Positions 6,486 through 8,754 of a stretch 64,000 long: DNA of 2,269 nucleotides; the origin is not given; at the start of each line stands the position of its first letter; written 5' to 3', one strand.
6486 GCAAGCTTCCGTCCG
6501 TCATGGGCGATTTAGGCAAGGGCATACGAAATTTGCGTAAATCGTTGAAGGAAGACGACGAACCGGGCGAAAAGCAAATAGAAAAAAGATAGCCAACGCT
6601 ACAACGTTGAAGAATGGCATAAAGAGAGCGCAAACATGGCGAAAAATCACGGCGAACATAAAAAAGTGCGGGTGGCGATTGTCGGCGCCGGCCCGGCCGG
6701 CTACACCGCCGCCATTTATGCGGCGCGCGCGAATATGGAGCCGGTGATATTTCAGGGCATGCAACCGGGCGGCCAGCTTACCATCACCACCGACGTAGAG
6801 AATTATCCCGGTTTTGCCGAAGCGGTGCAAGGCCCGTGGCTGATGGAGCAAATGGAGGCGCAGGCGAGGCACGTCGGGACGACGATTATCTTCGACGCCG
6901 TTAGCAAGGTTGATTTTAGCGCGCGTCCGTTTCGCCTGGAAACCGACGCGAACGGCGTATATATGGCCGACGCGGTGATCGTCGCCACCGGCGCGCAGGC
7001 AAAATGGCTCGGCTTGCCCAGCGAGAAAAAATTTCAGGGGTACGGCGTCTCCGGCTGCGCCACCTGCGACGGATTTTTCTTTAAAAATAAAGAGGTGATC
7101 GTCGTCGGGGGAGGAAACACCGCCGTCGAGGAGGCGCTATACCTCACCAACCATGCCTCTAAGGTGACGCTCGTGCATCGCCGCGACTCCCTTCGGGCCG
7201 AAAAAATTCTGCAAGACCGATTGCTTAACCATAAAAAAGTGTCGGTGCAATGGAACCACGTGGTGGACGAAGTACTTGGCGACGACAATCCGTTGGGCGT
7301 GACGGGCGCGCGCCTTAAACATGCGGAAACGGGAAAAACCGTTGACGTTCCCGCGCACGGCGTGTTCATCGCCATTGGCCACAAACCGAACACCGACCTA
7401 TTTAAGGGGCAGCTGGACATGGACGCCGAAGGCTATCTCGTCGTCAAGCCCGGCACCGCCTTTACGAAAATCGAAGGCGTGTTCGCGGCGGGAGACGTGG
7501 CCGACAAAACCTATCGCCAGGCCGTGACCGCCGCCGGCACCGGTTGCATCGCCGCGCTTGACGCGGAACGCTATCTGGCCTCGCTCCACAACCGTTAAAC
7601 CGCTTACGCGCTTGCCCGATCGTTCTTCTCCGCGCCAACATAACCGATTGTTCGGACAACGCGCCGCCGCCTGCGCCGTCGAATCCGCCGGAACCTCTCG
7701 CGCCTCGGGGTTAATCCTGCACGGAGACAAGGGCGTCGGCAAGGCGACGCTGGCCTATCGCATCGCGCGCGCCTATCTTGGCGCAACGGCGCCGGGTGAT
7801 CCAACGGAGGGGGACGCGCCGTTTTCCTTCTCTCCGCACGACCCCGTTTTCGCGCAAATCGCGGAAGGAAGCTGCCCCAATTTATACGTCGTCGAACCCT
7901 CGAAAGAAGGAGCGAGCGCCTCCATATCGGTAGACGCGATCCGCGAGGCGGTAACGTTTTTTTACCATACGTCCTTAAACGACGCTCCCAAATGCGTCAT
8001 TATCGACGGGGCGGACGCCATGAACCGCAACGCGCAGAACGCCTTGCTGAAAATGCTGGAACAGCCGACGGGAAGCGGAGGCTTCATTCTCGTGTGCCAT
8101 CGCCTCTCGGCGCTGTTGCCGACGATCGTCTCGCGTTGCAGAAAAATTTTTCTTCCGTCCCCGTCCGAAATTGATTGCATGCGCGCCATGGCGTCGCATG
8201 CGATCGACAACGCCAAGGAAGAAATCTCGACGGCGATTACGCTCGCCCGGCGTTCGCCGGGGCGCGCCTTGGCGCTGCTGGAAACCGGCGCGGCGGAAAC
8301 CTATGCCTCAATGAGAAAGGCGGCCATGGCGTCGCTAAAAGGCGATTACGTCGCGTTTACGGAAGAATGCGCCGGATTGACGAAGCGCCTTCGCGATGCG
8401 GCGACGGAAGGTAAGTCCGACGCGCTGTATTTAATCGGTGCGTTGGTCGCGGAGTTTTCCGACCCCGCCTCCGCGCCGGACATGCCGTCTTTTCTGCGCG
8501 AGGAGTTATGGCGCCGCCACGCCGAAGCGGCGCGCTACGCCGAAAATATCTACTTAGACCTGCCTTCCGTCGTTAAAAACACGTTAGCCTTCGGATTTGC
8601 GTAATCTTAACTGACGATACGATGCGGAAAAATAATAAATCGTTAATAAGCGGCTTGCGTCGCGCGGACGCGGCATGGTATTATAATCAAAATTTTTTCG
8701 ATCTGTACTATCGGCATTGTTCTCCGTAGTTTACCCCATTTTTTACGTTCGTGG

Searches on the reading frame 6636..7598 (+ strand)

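Call 8: search_protein_families(library=pfam, proteins=[window:6636-7598:+], max_evalue=0.001)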
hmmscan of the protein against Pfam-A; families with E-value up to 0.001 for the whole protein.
window:6636-7598:+ (320 aa): 13 families
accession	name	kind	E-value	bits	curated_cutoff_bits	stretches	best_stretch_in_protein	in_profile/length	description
PF07992.20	Pyr_redox_2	-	1.3e-54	186.1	26.1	1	12-303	2-291/291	Pyridine nucleotide-disulphide oxidoreductase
PF13738.12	Pyr_redox_3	-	1.1e-23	84.4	30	1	86-286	101-305/305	Pyridine nucleotide-disulphide oxidoreductase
PF00070.33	Pyr_redox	-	3.3e-17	63.2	22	1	154-218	2-71/82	Pyridine nucleotide-disulphide oxidoreductase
PF01266.30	DAO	-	1.4e-08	35.1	27.9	0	69-125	151-209/353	FAD dependent oxidoreductase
PF00890.30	FAD_binding_2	-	3.4e-08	33.5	20.4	0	13-48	2-38/414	FAD binding domain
PF01134.28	GIDA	-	2.6e-07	30.5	22.1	0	13-39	2-28/391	Glucose inhibited division protein A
PF03486.20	HI0933_like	-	7e-07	29.4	50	0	12-45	2-36/244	HI0933-like protein Rossmann domain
PF12831.13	FAD_oxidored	-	1.6e-06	28.1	27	1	13-50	2-40/416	FAD dependent oxidoreductase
PF01946.23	Thi4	-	1.4e-05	24.9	26.2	0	10-46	17-55/235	Thi4 family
PF13450.12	NAD_binding_8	-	1.5e-05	25.6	21.9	1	15-53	1-40/68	NAD(P)-binding Rossmann-like domain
PF01488.26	Shikimate_DH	-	0.00015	22.3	24.3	0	149-194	10-55/138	Shikimate / quinate 5-dehydrogenase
PF00743.25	FMO-like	-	0.00035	19.6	22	0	110-192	138-224/532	Flavin-binding monooxygenase-like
PF13241.12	NAD_binding_7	-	0.0004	21.3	22.1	0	149-191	5-47/104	Putative NAD(P)-binding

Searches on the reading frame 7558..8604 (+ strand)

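Call 8: search_protein_families(library=pfam, proteins=[window:7558-8604:+], max_evalue=0.001)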
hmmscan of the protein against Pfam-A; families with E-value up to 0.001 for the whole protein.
window:7558-8604:+ (348 aa): 4 families
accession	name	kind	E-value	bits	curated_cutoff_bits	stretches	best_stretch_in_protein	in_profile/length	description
PF13177.12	DNA_pol3_delta2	-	1.3e-26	93.9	27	1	49-200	19-158/161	DNA polymerase III, delta subunit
PF00004.35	AAA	-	8.4e-08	33.2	21.2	1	52-198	1-127/131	ATPase family associated with various cellular activities (AAA)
PF13191.12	AAA_16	-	7.7e-05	23.7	32.6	1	38-170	13-159/167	AAA ATPase domain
PF13401.12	AAA_22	-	0.00048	20.9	27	0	48-180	4-122/130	AAA domain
